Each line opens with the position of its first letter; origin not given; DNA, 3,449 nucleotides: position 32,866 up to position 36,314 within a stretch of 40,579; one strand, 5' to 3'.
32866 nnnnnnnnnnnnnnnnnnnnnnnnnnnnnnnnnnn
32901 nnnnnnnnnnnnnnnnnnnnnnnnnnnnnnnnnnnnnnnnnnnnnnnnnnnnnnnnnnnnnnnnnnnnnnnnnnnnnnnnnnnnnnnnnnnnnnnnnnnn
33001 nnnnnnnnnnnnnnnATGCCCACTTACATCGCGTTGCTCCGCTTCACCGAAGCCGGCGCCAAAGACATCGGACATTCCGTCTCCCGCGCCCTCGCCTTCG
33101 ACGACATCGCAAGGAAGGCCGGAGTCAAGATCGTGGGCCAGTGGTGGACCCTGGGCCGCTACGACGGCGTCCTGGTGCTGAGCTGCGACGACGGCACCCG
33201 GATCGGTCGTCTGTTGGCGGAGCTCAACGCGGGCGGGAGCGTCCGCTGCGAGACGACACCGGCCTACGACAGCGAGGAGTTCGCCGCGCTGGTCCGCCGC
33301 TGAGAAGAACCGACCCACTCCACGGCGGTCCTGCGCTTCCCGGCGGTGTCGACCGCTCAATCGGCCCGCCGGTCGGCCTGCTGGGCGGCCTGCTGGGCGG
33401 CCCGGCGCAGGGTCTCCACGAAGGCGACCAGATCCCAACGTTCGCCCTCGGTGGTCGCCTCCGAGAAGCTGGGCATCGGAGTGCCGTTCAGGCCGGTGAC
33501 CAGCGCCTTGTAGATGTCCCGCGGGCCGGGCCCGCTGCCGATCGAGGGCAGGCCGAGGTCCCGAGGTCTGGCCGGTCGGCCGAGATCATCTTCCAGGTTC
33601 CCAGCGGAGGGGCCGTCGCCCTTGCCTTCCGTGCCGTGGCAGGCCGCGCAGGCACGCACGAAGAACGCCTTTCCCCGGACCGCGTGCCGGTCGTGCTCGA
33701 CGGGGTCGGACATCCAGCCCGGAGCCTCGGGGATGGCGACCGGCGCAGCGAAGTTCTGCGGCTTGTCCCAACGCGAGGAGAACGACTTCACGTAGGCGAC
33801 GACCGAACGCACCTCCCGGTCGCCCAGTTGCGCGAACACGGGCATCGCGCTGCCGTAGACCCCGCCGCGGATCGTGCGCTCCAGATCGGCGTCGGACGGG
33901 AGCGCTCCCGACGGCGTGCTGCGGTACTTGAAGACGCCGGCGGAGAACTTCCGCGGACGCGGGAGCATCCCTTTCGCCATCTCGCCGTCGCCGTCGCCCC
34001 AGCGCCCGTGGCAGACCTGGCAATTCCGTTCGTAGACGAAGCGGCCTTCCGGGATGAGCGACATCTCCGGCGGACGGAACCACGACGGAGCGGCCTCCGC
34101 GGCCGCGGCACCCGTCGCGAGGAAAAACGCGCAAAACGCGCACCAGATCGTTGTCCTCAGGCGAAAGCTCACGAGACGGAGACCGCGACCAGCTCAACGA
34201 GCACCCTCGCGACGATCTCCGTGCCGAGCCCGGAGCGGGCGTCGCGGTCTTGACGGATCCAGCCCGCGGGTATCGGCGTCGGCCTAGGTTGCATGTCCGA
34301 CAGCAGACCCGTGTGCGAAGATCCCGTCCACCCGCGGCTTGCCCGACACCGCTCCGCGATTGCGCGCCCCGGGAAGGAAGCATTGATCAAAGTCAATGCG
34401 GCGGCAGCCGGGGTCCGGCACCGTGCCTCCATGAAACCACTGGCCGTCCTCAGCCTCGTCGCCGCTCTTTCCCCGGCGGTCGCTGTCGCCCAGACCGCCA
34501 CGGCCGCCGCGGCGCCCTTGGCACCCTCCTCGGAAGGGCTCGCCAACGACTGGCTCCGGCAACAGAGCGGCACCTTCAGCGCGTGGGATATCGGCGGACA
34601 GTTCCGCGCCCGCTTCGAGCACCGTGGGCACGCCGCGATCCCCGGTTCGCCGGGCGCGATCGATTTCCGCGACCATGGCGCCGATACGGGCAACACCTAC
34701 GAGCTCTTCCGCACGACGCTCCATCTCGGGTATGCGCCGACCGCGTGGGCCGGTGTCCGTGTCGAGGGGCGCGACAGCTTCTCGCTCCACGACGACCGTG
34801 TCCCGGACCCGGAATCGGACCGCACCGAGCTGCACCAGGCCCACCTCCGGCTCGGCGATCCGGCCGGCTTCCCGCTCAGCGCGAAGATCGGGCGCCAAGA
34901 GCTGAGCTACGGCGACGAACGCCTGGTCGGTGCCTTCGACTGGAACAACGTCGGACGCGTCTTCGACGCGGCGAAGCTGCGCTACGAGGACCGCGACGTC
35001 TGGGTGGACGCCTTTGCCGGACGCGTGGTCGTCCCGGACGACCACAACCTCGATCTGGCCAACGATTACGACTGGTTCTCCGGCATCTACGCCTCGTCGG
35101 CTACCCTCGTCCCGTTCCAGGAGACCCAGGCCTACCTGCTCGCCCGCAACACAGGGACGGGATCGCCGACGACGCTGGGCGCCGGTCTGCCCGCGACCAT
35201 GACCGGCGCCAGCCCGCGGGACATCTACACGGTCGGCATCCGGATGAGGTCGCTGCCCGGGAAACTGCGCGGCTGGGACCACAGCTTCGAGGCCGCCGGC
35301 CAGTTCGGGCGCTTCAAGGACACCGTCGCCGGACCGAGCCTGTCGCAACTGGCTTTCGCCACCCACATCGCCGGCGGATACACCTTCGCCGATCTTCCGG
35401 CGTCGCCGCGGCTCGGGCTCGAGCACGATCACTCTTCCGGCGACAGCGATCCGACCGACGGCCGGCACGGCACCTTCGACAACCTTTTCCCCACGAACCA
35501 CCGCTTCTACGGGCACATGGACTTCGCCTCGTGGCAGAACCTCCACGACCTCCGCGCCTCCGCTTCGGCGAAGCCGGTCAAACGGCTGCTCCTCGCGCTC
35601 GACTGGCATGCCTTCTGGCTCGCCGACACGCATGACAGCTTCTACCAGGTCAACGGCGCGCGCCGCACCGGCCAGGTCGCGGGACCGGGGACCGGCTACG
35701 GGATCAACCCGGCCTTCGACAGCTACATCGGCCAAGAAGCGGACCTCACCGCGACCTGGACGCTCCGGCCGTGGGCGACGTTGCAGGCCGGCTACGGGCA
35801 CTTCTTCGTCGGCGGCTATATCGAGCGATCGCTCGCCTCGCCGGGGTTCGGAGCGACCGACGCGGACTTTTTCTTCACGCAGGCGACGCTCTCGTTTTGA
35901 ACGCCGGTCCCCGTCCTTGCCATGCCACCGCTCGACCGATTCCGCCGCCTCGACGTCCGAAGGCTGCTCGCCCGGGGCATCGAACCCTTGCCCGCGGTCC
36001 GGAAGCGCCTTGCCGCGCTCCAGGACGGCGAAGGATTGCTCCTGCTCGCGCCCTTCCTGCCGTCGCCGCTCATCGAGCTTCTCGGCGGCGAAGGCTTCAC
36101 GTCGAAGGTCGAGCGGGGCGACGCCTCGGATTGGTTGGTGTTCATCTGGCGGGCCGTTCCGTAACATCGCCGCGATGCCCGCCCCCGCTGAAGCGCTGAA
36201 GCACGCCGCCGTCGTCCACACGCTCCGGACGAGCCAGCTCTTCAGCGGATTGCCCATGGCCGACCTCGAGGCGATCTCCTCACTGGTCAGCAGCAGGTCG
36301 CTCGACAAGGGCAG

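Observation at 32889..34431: Three Crp/Fnr-type boxes, each centred exactly 41.5 bp upstream of a start codon: an apparently leaderless class-II regulon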

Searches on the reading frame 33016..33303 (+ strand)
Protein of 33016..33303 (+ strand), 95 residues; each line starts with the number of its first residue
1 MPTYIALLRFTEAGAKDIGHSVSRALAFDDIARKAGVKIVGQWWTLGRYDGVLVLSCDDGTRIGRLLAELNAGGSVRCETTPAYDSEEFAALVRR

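Call 6: search_protein_families(library=pfam, proteins=[window:33016-33303:+], max_evalue=0.01)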
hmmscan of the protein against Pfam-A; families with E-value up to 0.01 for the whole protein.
window:33016-33303:+ (95 aa): 2 families
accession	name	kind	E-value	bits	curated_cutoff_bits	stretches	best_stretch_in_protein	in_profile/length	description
PF08734.17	GYD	-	3.7e-18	65.8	31.4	1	4-92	1-90/91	GYD domain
PF11746.14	DUF3303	-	1.3e-07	32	21.2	1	28-94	22-89/92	Domain of unknown function (DUF3303)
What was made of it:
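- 33016..33303 (+): GYD-domain gene (95 aa), the inferred leaderless monocistron. The start codon is ATG here and GTG in L001-L004. Pfam GYD covers residues 4-92, profile positions 1-90 of 91 (call 6).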

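Call 7: search_protein_families(library=ncbifam, proteins=[window:33016-33303:+], max_evalue=0.01)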
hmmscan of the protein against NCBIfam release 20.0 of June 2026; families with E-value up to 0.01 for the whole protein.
window:33016-33303:+ (95 aa): 0 families

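Call 11: find_encoding_contigs(protein=window:33016-33303:+, flank=10000, max_places=10)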
Protein window:33016-33303:+ (95 aa): 2 contigs read that carry it; 2 places shown.
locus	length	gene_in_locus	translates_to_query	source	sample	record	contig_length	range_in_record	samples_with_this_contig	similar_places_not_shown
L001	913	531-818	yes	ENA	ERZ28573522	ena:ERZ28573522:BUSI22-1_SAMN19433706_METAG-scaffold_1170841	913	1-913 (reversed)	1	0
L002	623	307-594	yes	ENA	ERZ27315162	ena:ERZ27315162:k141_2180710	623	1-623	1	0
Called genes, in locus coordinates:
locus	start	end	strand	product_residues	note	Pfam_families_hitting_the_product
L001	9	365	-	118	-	PF02311:AraC_binding (weak), PF05899:Cupin_3 (weak), PF07883:Cupin_2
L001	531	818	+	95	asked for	PF11746:DUF3303, PF08734:GYD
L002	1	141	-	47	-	?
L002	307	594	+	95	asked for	PF11746:DUF3303, PF08734:GYD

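Call 23: find_homologous_proteins(query=window:33016-33300:+, max_evalue=0.00001)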
Query window:33016-33300:+ (95 aa): 2 proteins with E <= 0.00001 among 13 candidates.
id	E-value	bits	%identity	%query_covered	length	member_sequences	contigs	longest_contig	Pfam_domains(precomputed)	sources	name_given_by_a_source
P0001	1.8e-53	196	97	100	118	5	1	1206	PF08734.18,PF11746.15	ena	-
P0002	7.6e-53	194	94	100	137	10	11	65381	PF08734.18,PF11746.15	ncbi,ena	-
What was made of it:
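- GYD has almost no detectable relatives (call 23).
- Tried and rejected: The GYD homologue search returned only two near-identical clusters (call 23), so there is no distant test for GYD.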

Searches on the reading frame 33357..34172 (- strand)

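Call 6: search_protein_families(library=pfam, proteins=[window:33357-34172:-], max_evalue=0.01)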
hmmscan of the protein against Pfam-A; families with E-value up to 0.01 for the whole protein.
window:33357-34172:- (271 aa): 2 families
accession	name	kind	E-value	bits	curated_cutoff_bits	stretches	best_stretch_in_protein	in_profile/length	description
PF00034.26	Cytochrom_C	-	8.3e-21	75.5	21.3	2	165-255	2-89/90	Cytochrome c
PF13442.11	Cytochrome_CBB3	-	1.4e-20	73.8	27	2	166-252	5-68/68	Cytochrome C oxidase, cbb3-type, subunit III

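Call 7: search_protein_families(library=ncbifam, proteins=[window:33357-34172:-], max_evalue=0.01)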
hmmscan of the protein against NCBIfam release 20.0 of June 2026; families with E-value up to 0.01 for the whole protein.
window:33357-34172:- (271 aa): 11 families
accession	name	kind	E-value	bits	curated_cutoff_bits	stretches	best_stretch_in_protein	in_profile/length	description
NF011054.0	PRK14486.1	equivalog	1e-17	64.6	447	2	155-257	205-292/294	putative bifunctional cbb3-type cytochrome c oxidase subunit II/cytochrome c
NF050122.1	bc1_QcrC_actin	exception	4.5e-14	52.4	200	0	161-189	38-68/253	cytochrome bc1 complex diheme cytochrome c subunit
TIGR00782.1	ccoP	equivalog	6.5e-12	45.3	179.95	2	36-132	199-282/285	cytochrome-c oxidase, cbb3-type subunit III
NF033864.1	cytochrome579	equivalog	1.1e-10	41.5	280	1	23-83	33-94/179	cytochrome 579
TIGR03872.1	cytochrome_MoxG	equivalog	2.5e-06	27.7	147.8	0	163-189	43-70/133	cytochrome c(L), periplasmic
TIGR04494.1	c550_PedF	equivalog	1.6e-05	24.8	122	0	159-189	44-78/133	cytochrome c-550 PedF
NF040606.1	CytoC_perox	subfamily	5.6e-05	22.5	150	0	149-182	281-316/524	di-heme-cytochrome C peroxidase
TIGR02603.1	CxxCH_TIGR02603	domain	0.00031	20.8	68.15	0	164-186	3-25/134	putative heme-binding domain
NF045774.1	cytochro_C551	exception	0.0012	18.7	118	0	161-186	36-61/110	cytochrome c551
NF045773.1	cytochro_C550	exception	0.0013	18.7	125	0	161-195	46-81/118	cytochrome c550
NF045930.1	Cytc6PetJCyano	equivalog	0.0025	17.7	135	0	164-180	28-44/110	cytochrome c6 PetJ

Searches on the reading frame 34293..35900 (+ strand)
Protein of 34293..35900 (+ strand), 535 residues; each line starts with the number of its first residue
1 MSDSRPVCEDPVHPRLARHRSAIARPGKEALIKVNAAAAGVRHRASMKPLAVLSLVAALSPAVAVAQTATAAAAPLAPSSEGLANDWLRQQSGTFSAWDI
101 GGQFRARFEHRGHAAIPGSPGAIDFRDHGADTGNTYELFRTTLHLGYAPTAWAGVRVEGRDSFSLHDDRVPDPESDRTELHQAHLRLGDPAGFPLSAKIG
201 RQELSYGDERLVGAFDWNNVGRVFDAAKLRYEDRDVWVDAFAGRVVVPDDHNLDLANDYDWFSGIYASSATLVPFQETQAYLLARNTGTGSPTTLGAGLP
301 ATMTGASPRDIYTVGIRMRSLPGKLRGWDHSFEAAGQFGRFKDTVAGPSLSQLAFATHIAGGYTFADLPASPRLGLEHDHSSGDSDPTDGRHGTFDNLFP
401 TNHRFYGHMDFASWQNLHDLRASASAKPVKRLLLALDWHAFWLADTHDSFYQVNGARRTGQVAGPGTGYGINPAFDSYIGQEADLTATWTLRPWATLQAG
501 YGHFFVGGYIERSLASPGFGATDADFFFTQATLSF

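Call 6: search_protein_families(library=pfam, proteins=[window:34293-35900:+], max_evalue=0.01)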
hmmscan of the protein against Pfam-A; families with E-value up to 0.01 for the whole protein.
window:34293-35900:+ (535 aa): 1 family
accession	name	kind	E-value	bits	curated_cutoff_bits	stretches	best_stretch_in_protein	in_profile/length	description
PF13372.12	Alginate_exp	-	8.6e-57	193.1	25.2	1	132-510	27-381/395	Alginate export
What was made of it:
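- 34431..35900 (+): Outer-membrane porin of the alginate-export family (489 aa), the first gene of the third unit and the inferred leaderless cistron. Pfam Alginate_exp at 9e-57 (call 6).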

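Call 7: search_protein_families(library=ncbifam, proteins=[window:34293-35900:+], max_evalue=0.01)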
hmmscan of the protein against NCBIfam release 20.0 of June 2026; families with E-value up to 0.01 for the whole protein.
window:34293-35900:+ (535 aa): 0 families

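Call 12: find_related_loci(query=window:34431-35900:+, collection=genome_contigs, flank=10000)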
Query window:34431-35900:+ (489 aa) in genome_contigs; peptide patterns used: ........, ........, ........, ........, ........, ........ (x = any residue, [..] = any of these).
43 stretches matched a pattern; 14 encode a relative of the query (tblastn E <= 1e-3); 13 distinct loci.
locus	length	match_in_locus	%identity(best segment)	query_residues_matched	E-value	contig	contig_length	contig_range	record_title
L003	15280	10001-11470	92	1-489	0e+0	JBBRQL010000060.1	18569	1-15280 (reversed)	MAG: Verrucomicrobiota bacterium isolate metawrap_la1_43 W_la1_43_k141_967368L_18569_cov_11.0000, whole genome shotgun s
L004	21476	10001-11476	95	1-489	0e+0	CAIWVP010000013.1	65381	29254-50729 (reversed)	MAG: uncultured Verrucomicrobia bacterium isolate Ja2_bin-1724 genome assembly, contig: bin-1724:013/211, whole genome s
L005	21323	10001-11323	52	25-489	8e-146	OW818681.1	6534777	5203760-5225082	metagenome genome assembly, chromosome: 1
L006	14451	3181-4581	51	28-489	5e-145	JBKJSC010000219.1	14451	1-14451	MAG: Limisphaerales bacterium isolate ant_bin.560 k117_1940801, whole genome shotgun sequence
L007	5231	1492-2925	48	19-489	1e-134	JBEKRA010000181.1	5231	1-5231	MAG: Verrucomicrobiota bacterium isolate SPRUCE 4 SPRUCE_4_181, whole genome shotgun sequence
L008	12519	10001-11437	46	18-489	2e-126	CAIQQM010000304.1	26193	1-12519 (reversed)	MAG: uncultured Verrucomicrobia bacterium isolate AlinenSediments_bin-4991 genome assembly, contig: bin-4991:304/312, wh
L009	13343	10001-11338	47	32-489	1e-123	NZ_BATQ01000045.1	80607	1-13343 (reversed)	Verrucomicrobium sp. BvORR034, whole genome shotgun sequence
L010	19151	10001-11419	50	4-489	1e-153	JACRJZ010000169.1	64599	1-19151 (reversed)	MAG: Verrucomicrobia bacterium isolate NC_groundwater_1842_Pr3_B-0.1um_64_53 SR-2_scaffold_141_4173005, whole genome sho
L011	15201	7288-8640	68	34-484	0e+0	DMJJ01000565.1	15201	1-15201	MAG TPA_asm: Verrucomicrobiales bacterium isolate UBA11320 contig_5045, whole genome shotgun sequence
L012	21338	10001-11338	48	32-489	2e-126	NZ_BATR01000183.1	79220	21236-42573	Verrucomicrobium sp. BvORR106, whole genome shotgun sequence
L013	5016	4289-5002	47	14-253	2e-63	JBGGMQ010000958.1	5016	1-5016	MAG: Verrucomicrobium sp. isolate bin.020 k141_530992, whole genome shotgun sequence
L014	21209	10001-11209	28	54-489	1e-38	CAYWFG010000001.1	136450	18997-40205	MAG TPA_asm: uncultured Zetaproteobacteria bacterium isolate SRP216583_co2_174 genome assembly, contig: NODE_21_length_1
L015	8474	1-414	38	336-489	2e-22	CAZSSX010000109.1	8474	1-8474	MAG TPA_asm: uncultured Phycisphaeraceae bacterium isolate binchicken_co67_100 genome assembly, contig: NODE_9451_length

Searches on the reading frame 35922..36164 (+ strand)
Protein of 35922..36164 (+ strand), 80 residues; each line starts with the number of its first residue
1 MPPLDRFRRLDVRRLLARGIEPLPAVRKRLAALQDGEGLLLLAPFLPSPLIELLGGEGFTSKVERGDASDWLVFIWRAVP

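Call 6: search_protein_families(library=pfam, proteins=[window:35922-36164:+], max_evalue=0.01)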
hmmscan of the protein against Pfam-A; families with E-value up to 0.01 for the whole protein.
window:35922-36164:+ (80 aa): 1 family
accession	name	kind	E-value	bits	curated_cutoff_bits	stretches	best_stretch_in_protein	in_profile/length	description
PF10006.14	DUF2249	-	1.4e-12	47.7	29.5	1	10-77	2-70/70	Uncharacterized conserved protein (DUF2249)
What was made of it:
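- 35922..36164 (+): DUF2249 gene, 21 nt after the porin gene. Pfam DUF2249 (call 6).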

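Call 7: search_protein_families(library=ncbifam, proteins=[window:35922-36164:+], max_evalue=0.01)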
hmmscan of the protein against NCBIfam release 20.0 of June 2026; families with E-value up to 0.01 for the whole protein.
window:35922-36164:+ (80 aa): 0 families
